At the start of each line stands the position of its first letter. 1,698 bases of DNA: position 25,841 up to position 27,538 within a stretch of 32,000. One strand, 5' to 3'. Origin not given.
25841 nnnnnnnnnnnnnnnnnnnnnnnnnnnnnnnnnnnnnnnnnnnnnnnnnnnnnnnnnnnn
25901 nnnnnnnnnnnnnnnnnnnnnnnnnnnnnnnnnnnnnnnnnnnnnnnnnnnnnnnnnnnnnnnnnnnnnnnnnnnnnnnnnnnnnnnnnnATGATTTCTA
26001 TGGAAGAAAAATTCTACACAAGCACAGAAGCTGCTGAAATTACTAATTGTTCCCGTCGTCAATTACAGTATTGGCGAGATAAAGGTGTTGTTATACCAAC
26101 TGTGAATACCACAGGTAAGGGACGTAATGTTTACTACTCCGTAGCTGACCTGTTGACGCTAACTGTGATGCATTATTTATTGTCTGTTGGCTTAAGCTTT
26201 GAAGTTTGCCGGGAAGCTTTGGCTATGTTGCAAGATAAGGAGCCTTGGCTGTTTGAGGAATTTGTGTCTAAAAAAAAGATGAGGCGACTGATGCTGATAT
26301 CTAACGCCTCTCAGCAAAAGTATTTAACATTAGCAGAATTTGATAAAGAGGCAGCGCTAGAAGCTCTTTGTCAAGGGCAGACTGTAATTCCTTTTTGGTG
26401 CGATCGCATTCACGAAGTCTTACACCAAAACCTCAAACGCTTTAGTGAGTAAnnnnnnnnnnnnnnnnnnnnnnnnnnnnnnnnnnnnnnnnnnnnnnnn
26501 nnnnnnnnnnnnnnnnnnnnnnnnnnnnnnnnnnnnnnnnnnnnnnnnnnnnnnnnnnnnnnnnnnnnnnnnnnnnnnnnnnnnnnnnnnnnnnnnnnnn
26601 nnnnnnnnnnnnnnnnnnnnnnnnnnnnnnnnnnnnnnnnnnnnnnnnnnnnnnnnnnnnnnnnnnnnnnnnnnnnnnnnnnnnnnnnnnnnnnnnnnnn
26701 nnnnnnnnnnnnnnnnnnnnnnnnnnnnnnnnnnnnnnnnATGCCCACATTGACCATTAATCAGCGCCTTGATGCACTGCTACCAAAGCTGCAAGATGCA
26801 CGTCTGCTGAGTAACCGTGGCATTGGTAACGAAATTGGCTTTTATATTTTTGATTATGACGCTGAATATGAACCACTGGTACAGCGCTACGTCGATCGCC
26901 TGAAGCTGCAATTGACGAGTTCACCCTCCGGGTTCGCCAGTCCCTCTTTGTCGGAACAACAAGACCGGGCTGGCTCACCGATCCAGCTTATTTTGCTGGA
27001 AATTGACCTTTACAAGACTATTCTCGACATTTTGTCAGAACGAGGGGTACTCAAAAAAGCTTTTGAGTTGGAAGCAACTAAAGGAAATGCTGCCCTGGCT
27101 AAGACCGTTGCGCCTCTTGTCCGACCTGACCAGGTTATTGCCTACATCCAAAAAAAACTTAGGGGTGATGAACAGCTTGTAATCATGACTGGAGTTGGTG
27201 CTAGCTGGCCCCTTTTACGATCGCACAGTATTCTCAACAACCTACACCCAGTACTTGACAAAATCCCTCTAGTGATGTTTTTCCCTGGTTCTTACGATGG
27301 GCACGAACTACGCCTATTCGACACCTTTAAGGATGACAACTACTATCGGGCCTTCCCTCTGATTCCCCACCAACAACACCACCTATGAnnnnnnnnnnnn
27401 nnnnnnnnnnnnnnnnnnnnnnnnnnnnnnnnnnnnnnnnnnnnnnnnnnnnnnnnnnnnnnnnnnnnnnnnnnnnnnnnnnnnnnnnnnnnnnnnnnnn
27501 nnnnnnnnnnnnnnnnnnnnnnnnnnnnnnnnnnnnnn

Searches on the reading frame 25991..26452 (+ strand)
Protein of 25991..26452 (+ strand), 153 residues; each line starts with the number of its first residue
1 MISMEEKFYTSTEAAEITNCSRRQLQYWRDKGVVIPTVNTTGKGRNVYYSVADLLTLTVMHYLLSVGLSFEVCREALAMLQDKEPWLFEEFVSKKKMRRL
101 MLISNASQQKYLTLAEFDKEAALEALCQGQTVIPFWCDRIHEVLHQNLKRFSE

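Call 8: search_protein_families(library=pfam, proteins=[window:25991-26452:+])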
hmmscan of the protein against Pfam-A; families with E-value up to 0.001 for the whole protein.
window:25991-26452:+ (153 aa): 3 families
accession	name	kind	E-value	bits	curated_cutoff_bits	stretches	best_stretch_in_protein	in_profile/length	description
PF13411.12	MerR_1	-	3.1e-17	62.9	21.6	1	9-78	1-67/69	MerR HTH family regulatory protein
PF12728.13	HTH_17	-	7.8e-08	32.9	27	1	8-55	1-44/51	Helix-turn-helix domain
PF00376.29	MerR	-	2.4e-05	24.5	28.2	1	11-48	2-38/38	MerR family regulatory protein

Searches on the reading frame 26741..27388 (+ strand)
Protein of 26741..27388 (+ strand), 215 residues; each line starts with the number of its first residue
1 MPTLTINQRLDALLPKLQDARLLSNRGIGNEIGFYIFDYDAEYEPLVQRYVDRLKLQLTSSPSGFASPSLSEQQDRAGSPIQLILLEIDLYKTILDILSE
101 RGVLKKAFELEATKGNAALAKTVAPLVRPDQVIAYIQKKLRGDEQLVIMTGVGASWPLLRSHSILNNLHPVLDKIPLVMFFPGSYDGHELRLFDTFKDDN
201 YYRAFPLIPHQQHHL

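Call 8: search_protein_families(library=pfam, proteins=[window:26741-27388:+])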
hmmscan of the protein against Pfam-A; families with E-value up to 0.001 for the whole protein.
window:26741-27388:+ (215 aa): 1 family
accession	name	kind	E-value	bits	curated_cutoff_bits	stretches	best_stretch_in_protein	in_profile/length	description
PF08747.16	BrxB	-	2.4e-43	147.6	26.8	1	87-207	2-124/124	BREX protein BrxB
